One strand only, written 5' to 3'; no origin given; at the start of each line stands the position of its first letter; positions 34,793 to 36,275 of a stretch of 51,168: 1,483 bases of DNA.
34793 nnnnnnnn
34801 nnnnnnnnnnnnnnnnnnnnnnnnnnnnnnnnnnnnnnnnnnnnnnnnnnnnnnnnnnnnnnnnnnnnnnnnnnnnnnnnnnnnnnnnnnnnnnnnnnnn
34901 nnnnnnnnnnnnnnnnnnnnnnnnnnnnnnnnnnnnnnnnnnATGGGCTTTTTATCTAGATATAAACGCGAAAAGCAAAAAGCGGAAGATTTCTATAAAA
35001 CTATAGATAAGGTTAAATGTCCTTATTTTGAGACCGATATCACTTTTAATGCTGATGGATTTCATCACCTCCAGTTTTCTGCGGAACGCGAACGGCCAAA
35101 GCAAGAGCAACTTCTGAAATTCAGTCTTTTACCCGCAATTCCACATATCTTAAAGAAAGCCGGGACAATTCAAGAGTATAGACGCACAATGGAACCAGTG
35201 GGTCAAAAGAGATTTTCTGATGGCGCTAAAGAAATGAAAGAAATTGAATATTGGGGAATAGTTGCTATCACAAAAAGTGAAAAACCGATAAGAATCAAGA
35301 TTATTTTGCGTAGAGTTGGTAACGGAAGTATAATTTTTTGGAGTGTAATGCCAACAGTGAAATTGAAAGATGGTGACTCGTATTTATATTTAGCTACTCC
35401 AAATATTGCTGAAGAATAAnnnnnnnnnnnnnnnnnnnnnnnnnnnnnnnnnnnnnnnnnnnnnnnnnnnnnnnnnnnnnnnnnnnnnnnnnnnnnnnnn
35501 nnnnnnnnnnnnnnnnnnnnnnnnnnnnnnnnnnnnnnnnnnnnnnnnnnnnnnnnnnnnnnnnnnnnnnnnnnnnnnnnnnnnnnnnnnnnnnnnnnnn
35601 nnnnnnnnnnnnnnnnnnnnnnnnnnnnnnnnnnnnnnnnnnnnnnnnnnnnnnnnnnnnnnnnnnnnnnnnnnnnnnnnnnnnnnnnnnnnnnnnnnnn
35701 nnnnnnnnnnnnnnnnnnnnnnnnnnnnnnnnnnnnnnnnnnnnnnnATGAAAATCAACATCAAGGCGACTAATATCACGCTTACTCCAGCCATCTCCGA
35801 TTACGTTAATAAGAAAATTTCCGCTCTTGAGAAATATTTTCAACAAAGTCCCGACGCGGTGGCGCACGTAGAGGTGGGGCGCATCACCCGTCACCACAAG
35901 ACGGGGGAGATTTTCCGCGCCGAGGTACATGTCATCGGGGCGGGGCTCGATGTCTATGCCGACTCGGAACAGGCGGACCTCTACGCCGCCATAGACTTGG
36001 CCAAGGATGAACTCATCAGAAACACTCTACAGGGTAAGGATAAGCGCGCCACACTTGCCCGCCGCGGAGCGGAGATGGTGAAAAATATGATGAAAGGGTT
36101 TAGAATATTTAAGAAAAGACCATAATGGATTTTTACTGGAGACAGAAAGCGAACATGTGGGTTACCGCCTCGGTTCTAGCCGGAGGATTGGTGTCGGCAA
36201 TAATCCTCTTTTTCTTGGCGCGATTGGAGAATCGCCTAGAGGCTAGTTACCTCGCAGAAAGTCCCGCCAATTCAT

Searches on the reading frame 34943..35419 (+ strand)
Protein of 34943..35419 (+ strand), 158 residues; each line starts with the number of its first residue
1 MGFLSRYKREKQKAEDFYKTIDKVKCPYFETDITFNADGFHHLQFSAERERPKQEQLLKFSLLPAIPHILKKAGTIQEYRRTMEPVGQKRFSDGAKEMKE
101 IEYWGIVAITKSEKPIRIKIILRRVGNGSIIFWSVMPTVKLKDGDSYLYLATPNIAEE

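Call 10: search_protein_families(library=pfam, proteins=[window:34943-35419:+], max_evalue=0.01)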
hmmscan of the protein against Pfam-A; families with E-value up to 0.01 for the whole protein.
window:34943-35419:+ (158 aa): 1 family
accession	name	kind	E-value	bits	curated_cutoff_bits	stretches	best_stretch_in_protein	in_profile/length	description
PF18798.6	LPD3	-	0.0012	19.5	27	1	7-77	3-70/114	Large polyvalent protein-associated domain 3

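Call 55: find_homologous_proteins(query=window:34943-35419:+, max_evalue=0.001)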
Query window:34943-35419:+ (158 aa): 433 proteins with E <= 0.001 among 449 candidates; the best 120 are listed.
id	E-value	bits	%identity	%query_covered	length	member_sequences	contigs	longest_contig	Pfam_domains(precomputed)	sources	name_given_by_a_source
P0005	3.2e-87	308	87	100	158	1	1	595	-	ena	-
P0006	6.1e-87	307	87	100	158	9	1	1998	-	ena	-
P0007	6.6e-83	294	82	100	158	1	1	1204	-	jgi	jgi:hypothetical protein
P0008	6.9e-83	294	80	100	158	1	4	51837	-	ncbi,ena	-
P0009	1.4e-82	293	82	100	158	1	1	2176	-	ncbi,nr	ncbi:MAG: hypothetical protein KGJ13_10525 [Patescibacteria group bacterium]|nr:hypothetical protein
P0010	4.4e-82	291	80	100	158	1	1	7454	-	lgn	-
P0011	1.1e-81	290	80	100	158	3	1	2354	-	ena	-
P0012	3.4e-81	288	80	100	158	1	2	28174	-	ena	-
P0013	3.5e-81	288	80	100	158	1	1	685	-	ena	-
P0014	7.9e-81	287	79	100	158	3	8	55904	-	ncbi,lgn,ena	-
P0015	2.1e-80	286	79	100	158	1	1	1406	-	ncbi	-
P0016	2.7e-80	285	77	100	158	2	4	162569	-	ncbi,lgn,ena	-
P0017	4.4e-80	285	78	100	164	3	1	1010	PF18798.7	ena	-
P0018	3.3e-79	282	78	100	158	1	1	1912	-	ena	-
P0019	3.0e-77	276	78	100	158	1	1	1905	-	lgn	-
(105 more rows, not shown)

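Call 56: find_encoding_contigs(protein=P0016, flank=10000, max_places=3)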
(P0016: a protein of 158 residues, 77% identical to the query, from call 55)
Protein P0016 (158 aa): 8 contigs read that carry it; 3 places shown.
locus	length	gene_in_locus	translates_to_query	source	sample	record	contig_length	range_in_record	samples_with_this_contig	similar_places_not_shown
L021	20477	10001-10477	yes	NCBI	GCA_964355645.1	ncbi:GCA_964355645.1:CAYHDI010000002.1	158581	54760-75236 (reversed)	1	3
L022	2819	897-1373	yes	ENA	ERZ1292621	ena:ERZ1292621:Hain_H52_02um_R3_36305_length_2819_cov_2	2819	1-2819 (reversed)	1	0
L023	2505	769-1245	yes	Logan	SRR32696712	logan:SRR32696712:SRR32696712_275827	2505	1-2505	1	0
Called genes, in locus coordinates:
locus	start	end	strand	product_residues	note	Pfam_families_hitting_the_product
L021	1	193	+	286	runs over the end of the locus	-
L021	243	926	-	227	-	PF13177:DNA_pol3_delta2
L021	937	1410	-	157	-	PF00254:FKBP_C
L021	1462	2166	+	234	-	PF18306:LDcluster4, PF03641:Lysine_decarbox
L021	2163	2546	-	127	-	PF05514:HR_lesion (faint), PF07681:DoxX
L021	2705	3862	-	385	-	PF00270:DEAD, PF04851:ResIII, PF00271:Helicase_C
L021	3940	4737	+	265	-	-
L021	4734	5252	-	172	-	PF04173:DoxD, PF07681:DoxX (weak)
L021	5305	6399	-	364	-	PF11141:DUF2914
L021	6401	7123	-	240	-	PF00929:RNase_T, PF20600:ExoX-like_C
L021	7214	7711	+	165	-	PF01936:NYN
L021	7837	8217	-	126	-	-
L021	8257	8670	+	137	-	-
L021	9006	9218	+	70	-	-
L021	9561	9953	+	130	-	PF07884:VKOR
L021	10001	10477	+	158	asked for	-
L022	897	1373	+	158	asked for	-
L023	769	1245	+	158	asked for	-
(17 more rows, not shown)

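Call 57: find_encoding_contigs(protein=P0014, flank=10000, max_places=3)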
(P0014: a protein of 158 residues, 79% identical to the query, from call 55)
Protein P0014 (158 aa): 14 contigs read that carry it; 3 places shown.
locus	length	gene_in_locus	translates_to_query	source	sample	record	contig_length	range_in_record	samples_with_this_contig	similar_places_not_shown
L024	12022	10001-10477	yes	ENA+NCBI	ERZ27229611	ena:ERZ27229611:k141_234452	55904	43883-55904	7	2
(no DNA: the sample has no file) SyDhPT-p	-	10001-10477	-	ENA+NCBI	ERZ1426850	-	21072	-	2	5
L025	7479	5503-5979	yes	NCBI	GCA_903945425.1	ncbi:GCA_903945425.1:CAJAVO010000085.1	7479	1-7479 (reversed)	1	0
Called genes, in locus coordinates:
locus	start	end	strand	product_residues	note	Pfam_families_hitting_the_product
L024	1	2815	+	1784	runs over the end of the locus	PF13884:Peptidase_S74, PF16403:Bact_surface_Ig-like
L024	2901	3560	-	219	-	PF01797:Y1_Tnp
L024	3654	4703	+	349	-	PF00044:Gp_dh_N, PF02800:Gp_dh_C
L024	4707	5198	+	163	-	PF02502:LacAB_rpiB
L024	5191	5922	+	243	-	PF00834:Ribul_P_3_epim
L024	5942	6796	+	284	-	PF13292:DXP_synthase_N (weak), PF00456:Transketolase_N, PF00676:E1_dh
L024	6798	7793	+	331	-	PF02779:Transket_pyr, PF02780:Transketolase_C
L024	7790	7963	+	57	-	-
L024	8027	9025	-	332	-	PF00294:PfkB, PF08543:Phos_pyr_kin (weak)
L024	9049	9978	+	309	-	PF01116:F_bP_aldolase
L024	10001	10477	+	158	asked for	-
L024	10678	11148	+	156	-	-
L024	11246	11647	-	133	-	-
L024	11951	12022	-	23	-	?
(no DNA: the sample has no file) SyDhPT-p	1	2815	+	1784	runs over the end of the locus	PF13884:Peptidase_S74, PF16403:Bact_surface_Ig-like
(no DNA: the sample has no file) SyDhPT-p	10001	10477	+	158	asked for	-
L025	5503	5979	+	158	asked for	-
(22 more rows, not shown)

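Call 58: find_encoding_contigs(protein=P0008, flank=10000, max_places=3)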
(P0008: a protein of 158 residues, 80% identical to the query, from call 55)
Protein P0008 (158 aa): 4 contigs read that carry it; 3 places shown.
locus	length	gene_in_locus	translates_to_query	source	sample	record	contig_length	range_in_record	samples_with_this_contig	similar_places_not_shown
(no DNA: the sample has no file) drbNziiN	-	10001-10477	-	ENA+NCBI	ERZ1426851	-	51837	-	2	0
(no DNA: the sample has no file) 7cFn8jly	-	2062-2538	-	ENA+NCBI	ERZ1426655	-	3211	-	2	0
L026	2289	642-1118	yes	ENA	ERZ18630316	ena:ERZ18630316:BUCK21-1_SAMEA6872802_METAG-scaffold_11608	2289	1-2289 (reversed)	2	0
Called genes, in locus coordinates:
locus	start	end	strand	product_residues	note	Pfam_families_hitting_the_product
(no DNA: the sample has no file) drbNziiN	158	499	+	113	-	-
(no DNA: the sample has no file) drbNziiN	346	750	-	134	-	PF18895:T4SS_pilin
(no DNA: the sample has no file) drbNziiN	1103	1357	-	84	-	-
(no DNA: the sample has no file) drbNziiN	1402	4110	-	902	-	PF02861:Clp_N, PF23569:NBD_SMAX1, PF00004:AAA, PF17871:AAA_lid_9, PF00004:AAA, PF07724:AAA_2, PF07728:AAA_5, PF10431:ClpB_D2-small, +4 more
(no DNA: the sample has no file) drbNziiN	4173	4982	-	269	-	PF13365:Trypsin_2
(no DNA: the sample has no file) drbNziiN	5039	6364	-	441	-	PF00266:Aminotran_5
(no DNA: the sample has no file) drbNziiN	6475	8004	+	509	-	PF00009:GTP_EFTU, PF01926:MMR_HSR1, PF02421:FeoB_N (weak), PF22042:EF-G_D2, PF11987:IF-2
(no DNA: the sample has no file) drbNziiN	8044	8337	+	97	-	PF02033:RBFA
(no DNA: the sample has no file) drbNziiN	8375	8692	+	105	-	-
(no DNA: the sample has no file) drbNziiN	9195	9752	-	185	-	PF02661:Fic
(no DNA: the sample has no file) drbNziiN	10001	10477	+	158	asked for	-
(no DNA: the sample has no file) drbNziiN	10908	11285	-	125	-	-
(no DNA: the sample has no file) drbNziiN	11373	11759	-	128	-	-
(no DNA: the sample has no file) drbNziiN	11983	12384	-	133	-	-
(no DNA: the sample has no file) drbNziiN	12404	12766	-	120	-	-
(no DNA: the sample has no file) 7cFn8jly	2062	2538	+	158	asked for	-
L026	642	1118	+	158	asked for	-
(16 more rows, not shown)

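Call 83: predict_structure(alignment_id=A5)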
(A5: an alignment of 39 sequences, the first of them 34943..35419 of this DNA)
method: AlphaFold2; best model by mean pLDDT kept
length: 158 residues; sequences in the alignment: 39
mean_pLDDT: 80.1   pTM: 0.72
mean pLDDT of the five models: 80.1, 78.3, 78.2, 77.4, 73.2
residues with pLDDT >= 90: 54; 70-90: 75; 50-70: 10; < 50: 19
segments of 3 or more residues with pLDDT < 50: 140-158
pLDDT, mean of each block of 10 residues (from residue 1): 87 94 91 93 85 87 90 82 83 83 85 69 91 79 38 35
secondary structure, 60 per line:
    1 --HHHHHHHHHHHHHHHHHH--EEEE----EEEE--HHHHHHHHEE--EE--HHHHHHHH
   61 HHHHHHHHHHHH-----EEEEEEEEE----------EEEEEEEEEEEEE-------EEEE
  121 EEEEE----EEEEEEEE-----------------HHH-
elements in order: H3-20 E23-26 E31-34 H37-44 H53-72 E78-86 E97-109 E117-125 E130-137

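Call 88: fold_search(model_id=the predicted structure, library=pdb)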
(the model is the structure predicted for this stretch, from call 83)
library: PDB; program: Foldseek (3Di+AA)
matches with E <= 10: 382; with E <= 0.001: 0
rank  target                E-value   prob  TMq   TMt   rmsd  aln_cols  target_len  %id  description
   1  3nv0_B                1.9e-01  0.13  0.18  0.20  15.6       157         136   10  Crystal structure and mutational analysis of the NXF2/NXT1 heterodimeric complex from caenorhabditis elegans at 1.84 A (released 2011-07-20)
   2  5u9o_G                3.0e-01  0.10  0.20  0.21  13.7       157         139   11  Cocrystal structure of the intermembrane space region of the plastid division proteins PARC6 and PDV1 (released 2017-12-20)
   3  8p0w_A                3.4e-01  0.08  0.14  0.12  23.4       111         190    6  Structure of the human Commander complex COMMD ring (released 2024-03-20)
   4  5xbp_C                3.6e-01  0.07  0.16  0.14  10.8       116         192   10  Oxygenase component of 3-nitrotoluene dioxygenase from Diaphorobacter sp. strain DS2 (released 2017-04-19)
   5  5u9l_A                4.1e-01  0.08  0.20  0.21  17.0       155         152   12  Crystal structure of the intermembrane space region of the plastid division protein PARC6 (released 2017-12-20)
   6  2f3x_A                4.3e-01  0.09  0.20  0.22  15.3       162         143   15  Crystal structure of FapR (in complex with effector)- a global regulator of fatty acid biosynthesis in B. subtilis (released 2006-10-31)
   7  6mrk_B                4.3e-01  0.06  0.18  0.16  17.1       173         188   12  Crystal structure of dmNxf2 NTF2-like domain in complex with Nxt1/p15 (released 2019-07-03)
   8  6p77_A                4.6e-01  0.04  0.14  0.16  14.2       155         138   10  2.5 Angstrom structure of Caci_6494 from Catenulispora Acidiphila (released 2020-06-17)
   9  8p0w_H                4.9e-01  0.06  0.15  0.14  21.0       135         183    9  Structure of the human Commander complex COMMD ring (released 2024-03-20)
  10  6rup_B                5.2e-01  0.03  0.10  0.13  14.5       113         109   10  Human mitochondrial single-stranded DNA binding protein, SSBP1, at 2.1 A resolution - elucidated sequence (released 2019-10-09)
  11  3az8_J                5.5e-01  0.12  0.17  0.19  11.0        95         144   14  Beta-Hydroxyacyl-Acyl Carrier Protein Dehydratase (FabZ) from Plasmodium falciparum in complex with NAS21 (released 2012-02-29)
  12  3hx8_B                5.5e-01  0.07  0.19  0.21  15.1       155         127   10  Crystal structure of putative ketosteroid isomerase (NP_103587.1) from Mesorhizobium loti at 1.45 A resolution (released 2009-07-07)
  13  1ue6_A                5.5e-01  0.03  0.12  0.15  16.2       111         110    6  Crystal structure of the single-stranded dna-binding protein from mycobacterium tuberculosis (released 2004-02-10)
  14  1iq6_B                5.8e-01  0.11  0.19  0.22  12.9       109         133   14  (R)-HYDRATASE FROM A. CAVIAE INVOLVED IN PHA BIOSYNTHESIS (released 2003-02-18)
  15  8f2r_I                6.2e-01  0.13  0.21  0.18  22.3        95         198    8  Human CCC complex (released 2023-05-24)
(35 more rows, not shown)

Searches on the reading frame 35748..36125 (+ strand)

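Call 10: search_protein_families(library=pfam, proteins=[window:35748-36125:+], max_evalue=0.01)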
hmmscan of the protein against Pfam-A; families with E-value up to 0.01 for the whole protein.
window:35748-36125:+ (125 aa): 1 family
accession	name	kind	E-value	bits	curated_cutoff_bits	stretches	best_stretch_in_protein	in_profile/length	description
PF02482.25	Ribosomal_S30AE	-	7.1e-17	62.4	23.7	1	3-100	1-87/88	Sigma 54 modulation protein / S30EA ribosomal protein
